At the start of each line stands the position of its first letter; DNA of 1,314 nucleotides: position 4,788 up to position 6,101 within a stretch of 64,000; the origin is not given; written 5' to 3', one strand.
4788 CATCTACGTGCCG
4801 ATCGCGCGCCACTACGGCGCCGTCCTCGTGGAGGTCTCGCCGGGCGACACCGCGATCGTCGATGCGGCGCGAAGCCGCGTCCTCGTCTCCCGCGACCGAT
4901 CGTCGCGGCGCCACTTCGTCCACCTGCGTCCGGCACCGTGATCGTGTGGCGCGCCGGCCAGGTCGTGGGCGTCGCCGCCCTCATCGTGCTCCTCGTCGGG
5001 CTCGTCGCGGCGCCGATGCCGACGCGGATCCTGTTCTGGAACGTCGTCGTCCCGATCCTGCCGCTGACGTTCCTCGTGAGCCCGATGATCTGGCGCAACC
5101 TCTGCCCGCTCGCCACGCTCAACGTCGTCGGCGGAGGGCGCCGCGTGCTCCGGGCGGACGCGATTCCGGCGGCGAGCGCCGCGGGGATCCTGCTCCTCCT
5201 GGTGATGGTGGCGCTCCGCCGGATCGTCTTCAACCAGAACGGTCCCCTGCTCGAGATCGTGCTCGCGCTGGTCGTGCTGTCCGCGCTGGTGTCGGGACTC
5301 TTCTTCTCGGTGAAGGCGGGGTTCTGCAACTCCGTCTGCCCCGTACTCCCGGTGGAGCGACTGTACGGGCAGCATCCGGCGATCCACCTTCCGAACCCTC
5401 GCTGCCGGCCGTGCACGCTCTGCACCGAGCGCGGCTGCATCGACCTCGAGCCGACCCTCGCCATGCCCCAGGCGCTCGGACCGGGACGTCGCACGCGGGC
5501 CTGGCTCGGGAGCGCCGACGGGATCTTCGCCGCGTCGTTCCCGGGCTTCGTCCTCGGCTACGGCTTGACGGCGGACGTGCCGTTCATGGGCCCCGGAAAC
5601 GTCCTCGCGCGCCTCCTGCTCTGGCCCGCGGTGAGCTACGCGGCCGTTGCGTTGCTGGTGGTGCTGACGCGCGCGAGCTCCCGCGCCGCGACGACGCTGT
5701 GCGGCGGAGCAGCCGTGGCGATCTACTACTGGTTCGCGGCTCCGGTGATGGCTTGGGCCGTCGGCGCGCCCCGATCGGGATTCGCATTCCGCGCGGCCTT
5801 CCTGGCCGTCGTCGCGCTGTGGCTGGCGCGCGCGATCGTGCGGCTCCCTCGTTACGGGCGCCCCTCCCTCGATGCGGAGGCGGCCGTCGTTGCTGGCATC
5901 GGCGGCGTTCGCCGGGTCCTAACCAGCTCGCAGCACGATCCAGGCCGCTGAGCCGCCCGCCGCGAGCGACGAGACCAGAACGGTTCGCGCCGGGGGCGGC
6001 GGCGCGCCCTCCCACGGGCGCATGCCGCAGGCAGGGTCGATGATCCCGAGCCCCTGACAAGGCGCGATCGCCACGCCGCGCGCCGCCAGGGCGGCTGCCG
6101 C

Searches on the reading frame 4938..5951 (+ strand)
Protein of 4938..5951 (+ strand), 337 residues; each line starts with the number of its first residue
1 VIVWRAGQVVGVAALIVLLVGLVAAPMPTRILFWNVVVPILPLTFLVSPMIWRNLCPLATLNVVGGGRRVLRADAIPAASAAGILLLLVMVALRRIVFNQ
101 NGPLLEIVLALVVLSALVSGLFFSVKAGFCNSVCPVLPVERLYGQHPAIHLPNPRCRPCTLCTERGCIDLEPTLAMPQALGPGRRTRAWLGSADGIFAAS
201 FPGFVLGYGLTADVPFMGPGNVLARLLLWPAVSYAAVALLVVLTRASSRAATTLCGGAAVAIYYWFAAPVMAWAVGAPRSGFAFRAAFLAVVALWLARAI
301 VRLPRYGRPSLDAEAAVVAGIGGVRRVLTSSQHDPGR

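Call 8: search_protein_families(library=pfam, proteins=[window:4938-5951:+], max_evalue=0.01)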
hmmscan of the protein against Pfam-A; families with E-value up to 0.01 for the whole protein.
window:4938-5951:+ (337 aa): 0 families

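Call 9: search_protein_families(library=ncbifam, proteins=[window:4938-5951:+], max_evalue=0.01)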
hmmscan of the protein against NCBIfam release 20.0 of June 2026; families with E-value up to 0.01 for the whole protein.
window:4938-5951:+ (337 aa): 0 families

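Call 60: search_protein_families(library=pfam, proteins=[window:4938-5951:+], max_evalue=10)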
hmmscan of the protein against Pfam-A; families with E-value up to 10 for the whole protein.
window:4938-5951:+ (337 aa): 1 family
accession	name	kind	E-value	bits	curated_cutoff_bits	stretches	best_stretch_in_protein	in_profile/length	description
PF10225.14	NEMP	-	2.7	8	28.7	1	6-104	40-121/249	NEMP family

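Call 83: search_protein_representatives(protein=window:4938-5951:+)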
Query: 337 residues. Proteins with E-value up to 0.001 (for the whole library): 701; up to 1e-10: 474; up to 1e-30: 170. The best 150 are listed.
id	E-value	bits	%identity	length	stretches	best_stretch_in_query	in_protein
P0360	3.9e-72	259.8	45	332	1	3-299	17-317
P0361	6.3e-71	255.8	48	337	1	3-298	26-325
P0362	2.4e-70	253.9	45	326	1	4-305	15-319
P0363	4.3e-70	253.1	46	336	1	3-299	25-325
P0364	4.1e-66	240.0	47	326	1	3-303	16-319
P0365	6.0e-66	239.5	45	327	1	3-302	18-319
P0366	6.0e-66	239.5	44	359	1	3-305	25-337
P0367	6.2e-64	232.9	39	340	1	4-305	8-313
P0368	1.4e-63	231.6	44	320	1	3-300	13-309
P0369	2.1e-62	227.8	41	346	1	8-303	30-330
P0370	3.7e-61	223.7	44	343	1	6-305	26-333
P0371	1.8e-60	221.5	41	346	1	3-310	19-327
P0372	8.5e-60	219.3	43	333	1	3-303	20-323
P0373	6.0e-59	216.5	44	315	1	3-296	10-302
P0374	1.6e-58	215.1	46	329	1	3-302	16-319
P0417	1.2e-44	169.5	38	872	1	2-322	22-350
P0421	2.5e-42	161.8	35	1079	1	3-308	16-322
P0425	9.4e-42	159.9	36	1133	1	3-306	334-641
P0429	3.5e-41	158.0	34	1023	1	4-302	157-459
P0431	3.9e-41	157.9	37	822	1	3-299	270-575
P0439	3.1e-40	154.9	34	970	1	4-310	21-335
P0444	2.3e-39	152.1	32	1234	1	4-306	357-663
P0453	7.0e-38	147.2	37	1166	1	2-273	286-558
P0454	8.3e-38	147.0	37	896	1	3-305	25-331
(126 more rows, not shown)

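Call 84: search_protein_families(library=pfam, proteins=[P0417, P0421, P0425, P0429, P0431, P0439, P0444, P0453, P0454], max_evalue=0.0001)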
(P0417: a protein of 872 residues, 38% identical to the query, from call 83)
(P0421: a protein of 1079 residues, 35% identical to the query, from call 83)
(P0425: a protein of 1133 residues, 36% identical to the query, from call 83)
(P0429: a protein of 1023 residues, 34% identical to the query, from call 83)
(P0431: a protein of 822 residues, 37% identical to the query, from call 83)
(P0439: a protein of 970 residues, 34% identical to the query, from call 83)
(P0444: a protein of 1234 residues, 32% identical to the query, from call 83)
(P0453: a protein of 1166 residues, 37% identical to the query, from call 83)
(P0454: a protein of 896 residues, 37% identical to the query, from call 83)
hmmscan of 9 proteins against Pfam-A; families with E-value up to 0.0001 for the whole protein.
P0417 (872 aa): 6 families
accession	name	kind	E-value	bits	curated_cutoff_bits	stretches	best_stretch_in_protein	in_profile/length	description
PF07992.20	Pyr_redox_2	-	1.9e-35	123.1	26.1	1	479-690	2-211/291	Pyridine nucleotide-disulphide oxidoreductase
PF00070.33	Pyr_redox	-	4.4e-15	56.4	22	1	623-688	2-66/82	Pyridine nucleotide-disulphide oxidoreductase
PF00111.32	Fer2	-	1e-08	35.4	21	1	372-447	5-76/77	2Fe-2S iron-sulfur cluster binding domain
PF01266.30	DAO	-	1.5e-06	28.4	27.9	0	623-671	2-49/353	FAD dependent oxidoreductase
PF13450.12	NAD_binding_8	-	4.4e-06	27.3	21.9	0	625-652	1-28/68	NAD(P)-binding Rossmann-like domain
PF01262.27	AlaDh_PNT_C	-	8e-05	22.6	23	0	618-652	26-60/214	Alanine dehydrogenase/PNT, C-terminal domain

P0421 (1079 aa): 3 families
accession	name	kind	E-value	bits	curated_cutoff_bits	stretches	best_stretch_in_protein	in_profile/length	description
PF07992.20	Pyr_redox_2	-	8.1e-41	140.8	26.1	1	751-968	73-290/291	Pyridine nucleotide-disulphide oxidoreductase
PF18267.7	Rubredoxin_C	-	1.2e-13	51.2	25.9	1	988-1057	1-69/70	Rubredoxin NAD+ reductase C-terminal domain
PF00070.33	Pyr_redox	-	3e-09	37.7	22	1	822-890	3-70/82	Pyridine nucleotide-disulphide oxidoreductase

P0425 (1133 aa): 2 families
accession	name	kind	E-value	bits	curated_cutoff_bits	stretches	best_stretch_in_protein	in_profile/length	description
PF07992.20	Pyr_redox_2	-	6.9e-24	85.2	26.1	1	794-958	2-165/291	Pyridine nucleotide-disulphide oxidoreductase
PF00111.32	Fer2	-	4.9e-06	26.8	21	1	683-762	1-76/77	2Fe-2S iron-sulfur cluster binding domain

P0429 (1023 aa): 9 families
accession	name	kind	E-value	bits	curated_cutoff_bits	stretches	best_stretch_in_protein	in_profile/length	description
PF07992.20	Pyr_redox_2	-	3.6e-61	207.6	26.1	1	605-897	2-291/291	Pyridine nucleotide-disulphide oxidoreductase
PF00070.33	Pyr_redox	-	8.9e-21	74.6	22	1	748-827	1-81/82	Pyridine nucleotide-disulphide oxidoreductase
PF18267.7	Rubredoxin_C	-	4.4e-16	59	25.9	1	917-985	1-69/70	Rubredoxin NAD+ reductase C-terminal domain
PF00498.31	FHA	-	2.1e-14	54.2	20.7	1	37-89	14-67/67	FHA domain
PF00111.32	Fer2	-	2.5e-08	34.2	21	1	498-574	5-77/77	2Fe-2S iron-sulfur cluster binding domain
PF16697.10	Yop-YscD_cpl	-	7.9e-08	32.9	33.2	1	20-97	15-92/94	Inner membrane component of T3SS, cytoplasmic domain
PF01266.30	DAO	-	1e-06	29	27.9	0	749-781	2-34/353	FAD dependent oxidoreductase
PF13450.12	NAD_binding_8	-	1.5e-05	25.6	21.9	0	751-781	1-31/68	NAD(P)-binding Rossmann-like domain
PF13738.12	Pyr_redox_3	-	1.8e-05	24.6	30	1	672-877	95-305/305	Pyridine nucleotide-disulphide oxidoreductase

P0431 (822 aa): 2 families
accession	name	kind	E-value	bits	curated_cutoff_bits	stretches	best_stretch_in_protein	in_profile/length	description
PF07992.20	Pyr_redox_2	-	1.7e-07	31.4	26.1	1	733-821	2-87/291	Pyridine nucleotide-disulphide oxidoreductase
PF00111.32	Fer2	-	5.5e-06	26.7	21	1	623-701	2-76/77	2Fe-2S iron-sulfur cluster binding domain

P0439 (970 aa): 7 families
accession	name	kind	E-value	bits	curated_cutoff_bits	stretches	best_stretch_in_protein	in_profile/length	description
PF07992.20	Pyr_redox_2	-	8.4e-58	196.5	26.1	1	545-837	2-291/291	Pyridine nucleotide-disulphide oxidoreductase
PF00070.33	Pyr_redox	-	1.1e-17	64.7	22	1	688-766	1-80/82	Pyridine nucleotide-disulphide oxidoreductase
PF18267.7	Rubredoxin_C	-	2.2e-12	47.2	25.9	1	858-924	3-69/70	Rubredoxin NAD+ reductase C-terminal domain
PF01266.30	DAO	-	1.4e-09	38.4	27.9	0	734-793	155-214/353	FAD dependent oxidoreductase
PF13738.12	Pyr_redox_3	-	6.7e-06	26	30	0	687-817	165-305/305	Pyridine nucleotide-disulphide oxidoreductase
PF13454.12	NAD_binding_9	-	7.3e-05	23.2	21.8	0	547-581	1-35/155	FAD-NAD(P)-binding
PF01262.27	AlaDh_PNT_C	-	9.2e-05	22.4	23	0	686-718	28-60/214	Alanine dehydrogenase/PNT, C-terminal domain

P0444 (1234 aa): 7 families
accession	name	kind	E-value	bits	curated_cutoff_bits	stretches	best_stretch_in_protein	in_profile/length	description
PF07992.20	Pyr_redox_2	-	8.5e-58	196.5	26.1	1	814-1120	2-291/291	Pyridine nucleotide-disulphide oxidoreductase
PF00070.33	Pyr_redox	-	3.5e-18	66.3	22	1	958-1028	2-71/82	Pyridine nucleotide-disulphide oxidoreductase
PF18267.7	Rubredoxin_C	-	2.8e-14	53.3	25.9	1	1143-1211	1-68/70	Rubredoxin NAD+ reductase C-terminal domain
PF13450.12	NAD_binding_8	-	2.3e-06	28.2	21.9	0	960-990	1-31/68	NAD(P)-binding Rossmann-like domain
PF01266.30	DAO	-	5.5e-06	26.6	27.9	0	958-989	2-33/353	FAD dependent oxidoreductase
PF01262.27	AlaDh_PNT_C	-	7.4e-05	22.7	23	0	957-1023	30-86/214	Alanine dehydrogenase/PNT, C-terminal domain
PF05834.18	Lycopene_cycl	-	7.6e-05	22.4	23.4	0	1042-1094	118-169/380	Lycopene cyclase protein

P0453 (1166 aa): 7 families
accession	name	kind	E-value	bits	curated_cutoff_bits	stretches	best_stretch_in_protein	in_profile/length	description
PF07992.20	Pyr_redox_2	-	3.3e-56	191.3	26.1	1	755-1054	2-291/291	Pyridine nucleotide-disulphide oxidoreductase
PF00498.31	FHA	-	3.2e-26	92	20.7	2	158-219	3-67/67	FHA domain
PF00070.33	Pyr_redox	-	7.1e-20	71.7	22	1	898-965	1-67/82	Pyridine nucleotide-disulphide oxidoreductase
PF16697.10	Yop-YscD_cpl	-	3.9e-18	66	33.2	2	159-227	22-92/94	Inner membrane component of T3SS, cytoplasmic domain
PF00111.32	Fer2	-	7.4e-08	32.7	21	1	641-716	5-76/77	2Fe-2S iron-sulfur cluster binding domain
PF13450.12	NAD_binding_8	-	1.1e-05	26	21.9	0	901-931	1-31/68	NAD(P)-binding Rossmann-like domain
PF01262.27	AlaDh_PNT_C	-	2.8e-05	24.1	23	0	898-936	30-68/214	Alanine dehydrogenase/PNT, C-terminal domain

P0454 (896 aa): 4 families
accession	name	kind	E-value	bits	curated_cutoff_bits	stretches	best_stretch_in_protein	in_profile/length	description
PF07992.20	Pyr_redox_2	-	5.9e-58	197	26.1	1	468-760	2-291/291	Pyridine nucleotide-disulphide oxidoreductase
PF00070.33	Pyr_redox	-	3.7e-18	66.3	22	1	611-687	1-78/82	Pyridine nucleotide-disulphide oxidoreductase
PF18267.7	Rubredoxin_C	-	8.7e-07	29.3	25.9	1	779-832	1-53/70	Rubredoxin NAD+ reductase C-terminal domain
PF13450.12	NAD_binding_8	-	7.7e-05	23.3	21.9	0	614-644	1-31/68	NAD(P)-binding Rossmann-like domain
